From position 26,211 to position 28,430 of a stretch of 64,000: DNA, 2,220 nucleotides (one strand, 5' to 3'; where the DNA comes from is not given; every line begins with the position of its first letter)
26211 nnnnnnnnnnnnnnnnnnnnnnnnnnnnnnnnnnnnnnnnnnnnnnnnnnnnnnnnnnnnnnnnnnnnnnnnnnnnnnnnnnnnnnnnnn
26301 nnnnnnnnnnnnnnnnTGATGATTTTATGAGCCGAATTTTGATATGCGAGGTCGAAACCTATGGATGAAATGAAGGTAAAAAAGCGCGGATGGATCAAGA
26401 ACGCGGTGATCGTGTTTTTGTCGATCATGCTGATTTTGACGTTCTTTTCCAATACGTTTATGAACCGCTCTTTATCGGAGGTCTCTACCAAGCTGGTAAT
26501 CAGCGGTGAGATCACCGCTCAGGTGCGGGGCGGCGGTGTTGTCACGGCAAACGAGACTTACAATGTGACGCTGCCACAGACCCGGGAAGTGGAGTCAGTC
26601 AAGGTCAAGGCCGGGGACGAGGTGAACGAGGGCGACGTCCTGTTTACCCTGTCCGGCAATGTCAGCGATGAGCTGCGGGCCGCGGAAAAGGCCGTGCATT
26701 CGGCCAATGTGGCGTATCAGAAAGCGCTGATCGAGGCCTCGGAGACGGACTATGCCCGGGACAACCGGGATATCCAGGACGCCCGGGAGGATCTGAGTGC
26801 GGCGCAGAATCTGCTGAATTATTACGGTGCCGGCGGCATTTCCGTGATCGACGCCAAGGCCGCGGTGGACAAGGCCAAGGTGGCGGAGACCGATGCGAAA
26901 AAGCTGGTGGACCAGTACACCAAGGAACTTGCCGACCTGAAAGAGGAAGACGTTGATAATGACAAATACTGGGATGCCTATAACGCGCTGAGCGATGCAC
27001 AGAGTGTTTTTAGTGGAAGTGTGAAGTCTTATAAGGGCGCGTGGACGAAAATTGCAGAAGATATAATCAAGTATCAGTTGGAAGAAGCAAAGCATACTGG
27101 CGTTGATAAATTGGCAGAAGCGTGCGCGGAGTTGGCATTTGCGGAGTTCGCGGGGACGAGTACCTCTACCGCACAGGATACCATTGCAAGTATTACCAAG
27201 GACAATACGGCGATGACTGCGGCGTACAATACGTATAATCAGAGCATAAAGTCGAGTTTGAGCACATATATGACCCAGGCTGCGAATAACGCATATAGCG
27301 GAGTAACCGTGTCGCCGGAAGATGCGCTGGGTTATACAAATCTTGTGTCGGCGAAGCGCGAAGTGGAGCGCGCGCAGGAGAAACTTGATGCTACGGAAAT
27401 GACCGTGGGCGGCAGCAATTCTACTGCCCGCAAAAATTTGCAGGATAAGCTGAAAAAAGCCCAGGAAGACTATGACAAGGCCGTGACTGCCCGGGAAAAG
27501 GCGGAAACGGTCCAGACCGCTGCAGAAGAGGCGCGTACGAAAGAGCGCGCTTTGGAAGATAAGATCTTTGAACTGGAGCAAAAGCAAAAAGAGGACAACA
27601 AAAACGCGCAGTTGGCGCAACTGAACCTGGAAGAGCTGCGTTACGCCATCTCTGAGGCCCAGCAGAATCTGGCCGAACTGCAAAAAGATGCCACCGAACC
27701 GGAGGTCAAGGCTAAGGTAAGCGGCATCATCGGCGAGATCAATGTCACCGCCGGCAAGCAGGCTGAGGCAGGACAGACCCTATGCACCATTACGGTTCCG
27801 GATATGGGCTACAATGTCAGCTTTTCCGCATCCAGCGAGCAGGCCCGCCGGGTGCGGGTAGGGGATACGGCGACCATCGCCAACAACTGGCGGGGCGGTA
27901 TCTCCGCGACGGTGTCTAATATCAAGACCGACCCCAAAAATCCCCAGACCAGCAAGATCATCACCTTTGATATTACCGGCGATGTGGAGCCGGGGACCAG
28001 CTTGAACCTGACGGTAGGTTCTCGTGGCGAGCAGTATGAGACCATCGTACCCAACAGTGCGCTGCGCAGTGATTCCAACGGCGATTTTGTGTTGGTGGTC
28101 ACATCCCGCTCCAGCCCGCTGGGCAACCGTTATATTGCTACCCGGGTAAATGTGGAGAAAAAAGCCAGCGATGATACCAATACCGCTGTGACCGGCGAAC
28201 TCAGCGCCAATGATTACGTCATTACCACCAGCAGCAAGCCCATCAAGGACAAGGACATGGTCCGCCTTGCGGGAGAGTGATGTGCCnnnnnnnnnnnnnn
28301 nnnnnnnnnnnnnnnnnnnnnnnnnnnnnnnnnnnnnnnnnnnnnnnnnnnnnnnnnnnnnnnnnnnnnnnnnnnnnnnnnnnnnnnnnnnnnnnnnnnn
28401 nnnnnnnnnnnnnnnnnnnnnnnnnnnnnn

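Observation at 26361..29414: Efflux-style accessory proteins embedded in a sugar-type ABC importer operon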

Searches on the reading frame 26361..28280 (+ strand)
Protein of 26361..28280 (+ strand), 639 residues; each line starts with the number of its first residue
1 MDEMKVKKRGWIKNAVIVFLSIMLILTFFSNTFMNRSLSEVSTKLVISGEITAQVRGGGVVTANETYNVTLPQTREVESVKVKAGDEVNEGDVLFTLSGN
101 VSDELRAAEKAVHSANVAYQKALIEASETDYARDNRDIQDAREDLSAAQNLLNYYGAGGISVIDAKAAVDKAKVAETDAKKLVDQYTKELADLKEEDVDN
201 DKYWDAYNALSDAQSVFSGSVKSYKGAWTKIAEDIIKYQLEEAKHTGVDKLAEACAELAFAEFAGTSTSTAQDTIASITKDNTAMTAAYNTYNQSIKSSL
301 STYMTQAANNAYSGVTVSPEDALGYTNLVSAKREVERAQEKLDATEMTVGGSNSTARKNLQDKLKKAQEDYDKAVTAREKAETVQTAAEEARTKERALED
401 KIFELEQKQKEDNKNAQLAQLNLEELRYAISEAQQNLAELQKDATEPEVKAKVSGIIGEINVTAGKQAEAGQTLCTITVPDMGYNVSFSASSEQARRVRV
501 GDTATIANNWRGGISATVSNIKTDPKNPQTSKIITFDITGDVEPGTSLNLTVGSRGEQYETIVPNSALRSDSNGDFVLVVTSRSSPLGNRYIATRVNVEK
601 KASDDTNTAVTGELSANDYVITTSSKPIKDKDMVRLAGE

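Call 7: search_protein_families(library=pfam, proteins=[window:26361-28280:+], max_evalue=0.1)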
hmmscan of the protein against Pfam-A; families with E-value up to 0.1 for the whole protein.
window:26361-28280:+ (639 aa): 8 families
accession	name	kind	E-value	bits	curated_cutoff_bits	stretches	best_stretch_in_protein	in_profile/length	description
PF13533.13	Biotin_lipoyl_2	-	2.4e-12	46.8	29.8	2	77-97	11-31/32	Biotin-lipoyl like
PF13437.12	HlyD_3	-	5.4e-11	43.6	22.2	1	449-553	2-106/106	HlyD family secretion protein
PF00364.28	Biotin_lipoyl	-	5e-10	39.5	22.1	2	432-477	28-73/73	Biotin-requiring enzyme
PF16576.10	HlyD_D23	-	4.6e-06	26.5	30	1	363-508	55-169/214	Barrel-sandwich domain of CusB or HlyD membrane-fusion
PF12795.12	MscS_porin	-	0.00031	20.9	34.4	1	352-446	10-103/238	Mechanosensitive ion channel porin domain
PF25699.1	AcrF8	-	0.0083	16.6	27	1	280-332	7-60/92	Anti-CRISPR protein AcrF8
PF02749.22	QRPTase_N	-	0.01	16.5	27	1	49-105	16-68/82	Quinolinate phosphoribosyl transferase, N-terminal domain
PF07831.19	PYNP_C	-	0.017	15.2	27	0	80-115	36-71/75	Pyrimidine nucleoside phosphorylase C-terminal domain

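Call 8: search_protein_families(library=ncbifam, proteins=[window:26361-28280:+], max_evalue=0.1)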
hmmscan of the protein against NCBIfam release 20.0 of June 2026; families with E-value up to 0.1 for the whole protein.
window:26361-28280:+ (639 aa): 13 families
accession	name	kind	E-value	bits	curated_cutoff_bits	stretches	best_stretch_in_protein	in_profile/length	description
TIGR01730.1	RND_mfp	subfamily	1.5e-18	66.8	94.9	2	374-635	62-320/322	efflux RND transporter periplasmic adaptor subunit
TIGR03794.1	NHLM_micro_HlyD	equivalog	4.5e-10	39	156.2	2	336-506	142-316/421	NHLP bacteriocin system secretion protein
TIGR04320.1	Surf_Exclu_PgrA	domain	2.1e-05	24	70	2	243-446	153-354/360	SEC10/PgrA surface exclusion domain-containing protein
TIGR01843.1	type_I_hlyD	subfamily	3.3e-05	23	208.65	2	332-506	156-331/422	HlyD family type I secretion periplasmic adaptor subunit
NF008606.0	PRK11578.1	equivalog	0.0004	19.6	342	1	8-193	3-190/371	macrolide transporter subunit MacA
NF006079.0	PRK08225.1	equivalog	0.00073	19.5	95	1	76-97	48-69/70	acetyl-CoA carboxylase biotin carboxyl carrier protein subunit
NF006761.0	PRK09282.1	domain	0.00088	17.8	402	1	315-490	395-565/591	pyruvate carboxylase subunit B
TIGR01348.1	PDHac_trf_long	equivalog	0.0022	16.6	552.1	1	70-144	46-120/587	dihydrolipoyllysine-residue acetyltransferase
NF047903.1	MmDecMmdC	equivalog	0.0024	18.3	200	0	446-503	63-119/132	methylmalonyl-CoA decarboxylase subunit gamma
NF004547.1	PRK05889.1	equivalog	0.011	15.9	75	0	77-94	50-67/71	biotin/lipoyl-binding carrier protein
NF005239.0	PRK06748.1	subfamily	0.012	15.8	111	0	443-477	40-74/84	hypothetical protein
TIGR01347.1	sucB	equivalog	0.012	14.8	378.65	1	434-487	31-80/404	dihydrolipoyllysine-residue succinyltransferase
NF005457.0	PRK07051.1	equivalog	0.07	13.3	87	0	448-477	49-78/80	acetyl-CoA carboxylase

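Call 17: search_solved_structures(query=window:26361-28277:+, max_evalue=1)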
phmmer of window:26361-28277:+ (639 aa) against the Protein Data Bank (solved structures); distinct sequences matched with E-value up to 1: 11.
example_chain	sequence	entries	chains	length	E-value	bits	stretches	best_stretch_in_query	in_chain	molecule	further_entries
1z6h_A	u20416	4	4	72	0.075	14.9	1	73-100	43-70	Biotin/Lipoyl Attachment Protein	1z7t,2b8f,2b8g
1iyu_A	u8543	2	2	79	0.099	14.5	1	40-97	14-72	DIHYDROLIPOAMIDE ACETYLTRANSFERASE COMPONENT OF PYRUVATE DEHYDROGENASE COMPLEX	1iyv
1lab_A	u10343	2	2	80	0.11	14.4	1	436-480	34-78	DIHYDROLIPOAMIDE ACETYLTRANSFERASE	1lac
3duf_I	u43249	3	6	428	0.12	14.3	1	436-506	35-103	Dihydrolipoyllysine-residue acetyltransferase component of pyruvate dehydrogenase complex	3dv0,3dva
6l1q_C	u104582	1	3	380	0.17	13.8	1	436-493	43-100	CbbQ protein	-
6vqw_A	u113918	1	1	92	0.26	13.2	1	281-338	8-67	AcrF8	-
2ejm_A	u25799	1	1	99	0.29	13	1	58-121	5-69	Methylcrotonoyl-CoA carboxylase subunit alpha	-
3lnn_A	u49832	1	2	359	0.65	11.8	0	71-148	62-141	Membrane fusion protein (MFP) heavy metal cation efflux ZneB (CzcB-like)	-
7b9k_A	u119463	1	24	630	0.73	11.7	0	432-482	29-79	Dihydrolipoyllysine-residue acetyltransferase component of pyruvate dehydrogenase complex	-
1o5h_A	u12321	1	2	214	0.78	11.6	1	351-435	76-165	Formiminotetrahydrofolate cyclodeaminase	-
2spc_A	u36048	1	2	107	0.89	11.4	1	332-399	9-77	SPECTRIN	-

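Call 27: find_homologous_proteins(query=window:26361-28277:+)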
Query window:26361-28277:+ (639 aa): 1311 proteins with E <= 0.001 among 8000 candidates; the best 120 are listed.
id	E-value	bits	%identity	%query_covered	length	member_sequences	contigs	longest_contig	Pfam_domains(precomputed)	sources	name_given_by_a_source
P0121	0.0e+0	1350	100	100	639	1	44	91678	PF25984.1,PF00364.29,PF25917.1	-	-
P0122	0.0e+0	1347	100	100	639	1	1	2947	PF25984.1,PF00364.29,PF25917.1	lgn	-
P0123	0.0e+0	1347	100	100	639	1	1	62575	PF25984.1,PF00364.29,PF25917.1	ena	-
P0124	0.0e+0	1262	93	100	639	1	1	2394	PF25984.1,PF00364.29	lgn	-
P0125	0.0e+0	1168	86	100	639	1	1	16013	PF25973.1,PF25984.1,PF00364.29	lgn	-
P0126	0.0e+0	1136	86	100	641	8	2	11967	PF25973.1,PF25984.1,PF00364.29,PF25917.1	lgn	-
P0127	8.4e-248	842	100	64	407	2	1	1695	-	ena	-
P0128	2.1e-195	669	58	100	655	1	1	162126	PF25973.1,PF00364.29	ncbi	-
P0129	2.7e-195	668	58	100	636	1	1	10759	PF25973.1,PF25984.1,PF00364.29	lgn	-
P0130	4.1e-195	668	57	100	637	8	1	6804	PF25973.1,PF25984.1,PF00364.29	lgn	-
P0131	3.5e-194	665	56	100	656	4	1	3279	PF25973.1,PF25984.1,PF00364.29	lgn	-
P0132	1.3e-192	660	56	100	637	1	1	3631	PF25973.1,PF25984.1,PF00364.29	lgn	-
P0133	7.3e-191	654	54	100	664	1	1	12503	PF25984.1,PF00364.29,PF25917.1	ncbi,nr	ncbi:MAG: biotin/lipoyl-binding protein [Oscillospiraceae bacterium]|nr:biotin/lipoyl-binding protei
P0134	1.6e-186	639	53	100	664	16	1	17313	PF25973.1,PF00364.29,PF25917.1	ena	-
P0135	3.5e-186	638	52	100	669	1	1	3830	PF25973.1,PF00364.29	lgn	-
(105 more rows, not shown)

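Call 39: predict_structure(alignment_id=A2)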
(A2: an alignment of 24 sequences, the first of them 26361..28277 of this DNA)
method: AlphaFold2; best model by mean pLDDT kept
length: 639 residues; sequences in the alignment: 24
mean_pLDDT: 74.1   pTM: 0.34
mean pLDDT of the five models: 74.1, 72.4, 71.5, 70.4, 67.2
residues with pLDDT >= 90: 136; 70-90: 325; 50-70: 52; < 50: 126
segments of 3 or more residues with pLDDT < 50: 1-12, 31-52, 195-197, 350-353, 556-639
pLDDT, mean of each block of 10 residues (from residue 1): 36 57 59 36 34 70 77 83 83 83 85 90 79 91 89 71 85 89 85 59 77 83 90 96 95 96 86 93 96 94 91 86 89 89 69 62 82 84 87 93 92 87 90 88 81 82 83 80 79 81 74 77 85 86 77 54 32 28 30 32 35 34 38 36
secondary structure, 60 per line:
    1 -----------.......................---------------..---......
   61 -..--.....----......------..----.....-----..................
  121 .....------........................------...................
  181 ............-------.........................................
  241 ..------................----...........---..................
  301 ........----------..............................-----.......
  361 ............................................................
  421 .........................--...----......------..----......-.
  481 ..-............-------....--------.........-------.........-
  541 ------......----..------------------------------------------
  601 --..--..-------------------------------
elements in order: H12-34 E55-60 E66-70 E75-80 E93-97 H103-125 H132-155 H162-192 H200-242 H249-264 H269-279 H283-308 H319-348 H354-445 E448-450 E455-460 E473-478 E484-491 H492-495 E503-506 E515-523 E531-539 E547-552
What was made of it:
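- On Membrane fusion protein / periplasmic adaptor (MacA, YknX, EmrA, HlyD): AF2 secondary structure (call 39). The model's pLDDT there is about 30 (call 39).
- Checked: The extra length is an apical helical insert of about 150 residues (call 39).
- The C-terminal MFP domain was modelled with low confidence (call 39).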

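Call 43: fold_search(model_id=the predicted structure, library=pdb)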
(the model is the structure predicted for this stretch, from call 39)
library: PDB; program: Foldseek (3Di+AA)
matches with E <= 10: 902; with E <= 0.001: 63
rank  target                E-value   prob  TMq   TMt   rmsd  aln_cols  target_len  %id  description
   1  4tko                  1.2e-11  1.00  0.20  0.37  19.9       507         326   10  Structure of the periplasmic adaptor protein EmrA (released 2014-07-09)
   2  9qgy_G                7.9e-10  1.00  0.25  0.43  25.0       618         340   10  Structure of the YbjP lipoprotein bound to the MacAB-TolC tripartite efflux pump (released 2026-03-25)
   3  8zal_A                3.4e-09  1.00  0.21  0.38  32.4       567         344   12  EmrAB-TolC MFS-type tripartite multidrug efflux pump EA (released 2025-04-30)
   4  8zar_D                3.8e-09  1.00  0.22  0.36  34.6       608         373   13  EmrAB-TolC MFS-type tripartite multidrug efflux pump FA (released 2025-04-30)
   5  8zar_C                5.0e-09  1.00  0.21  0.36  33.2       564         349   12  EmrAB-TolC MFS-type tripartite multidrug efflux pump FA (released 2025-04-30)
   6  8zar_B                8.3e-09  1.00  0.20  0.36  32.9       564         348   13  EmrAB-TolC MFS-type tripartite multidrug efflux pump FA (released 2025-04-30)
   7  8zal_B                9.8e-09  1.00  0.21  0.36  32.7       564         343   13  EmrAB-TolC MFS-type tripartite multidrug efflux pump EA (released 2025-04-30)
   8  3fpp_A                8.3e-08  1.00  0.22  0.50  25.7       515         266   10  Crystal structure of E.coli MacA (released 2009-04-28)
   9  5nik_D                2.0e-07  1.00  0.24  0.43  20.9       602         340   10  Structure of the MacAB-TolC ABC-type tripartite multidrug efflux pump (released 2017-05-24)
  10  9a2v_MODEL_1_A        2.9e-07  1.00  0.21  0.32  31.8       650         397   10  Model of E. coli AcrA by in-cell photo-crosslinking MS and deep learning (released 2023-02-24)
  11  3fpp_B                4.2e-07  1.00  0.24  0.53  24.0       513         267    8  Crystal structure of E.coli MacA (released 2009-04-28)
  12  5c21_B                5.3e-07  1.00  0.13  0.26  27.4       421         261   12  Crystal structure of native HlyD from E. coli (released 2016-02-17)
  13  9tg4_H                5.6e-07  1.00  0.22  0.38  29.6       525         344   11  Structure of the YbjP lipoprotein bound to the AcrABZ-TolC efflux pump (released 2026-04-08)
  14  2f1m_A                7.0e-07  1.00  0.20  0.50  30.1       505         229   10  Conformational flexibility in the multidrug efflux system protein AcrA (released 2006-03-21)
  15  9tg4_E                7.4e-07  1.00  0.22  0.39  30.9       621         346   11  Structure of the YbjP lipoprotein bound to the AcrABZ-TolC efflux pump (released 2026-04-08)
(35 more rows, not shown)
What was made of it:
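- On Membrane fusion protein / periplasmic adaptor (MacA, YknX, EmrA, HlyD): Foldseek hits to EmrA, MacA, HlyD and Spr0693 (call 43).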
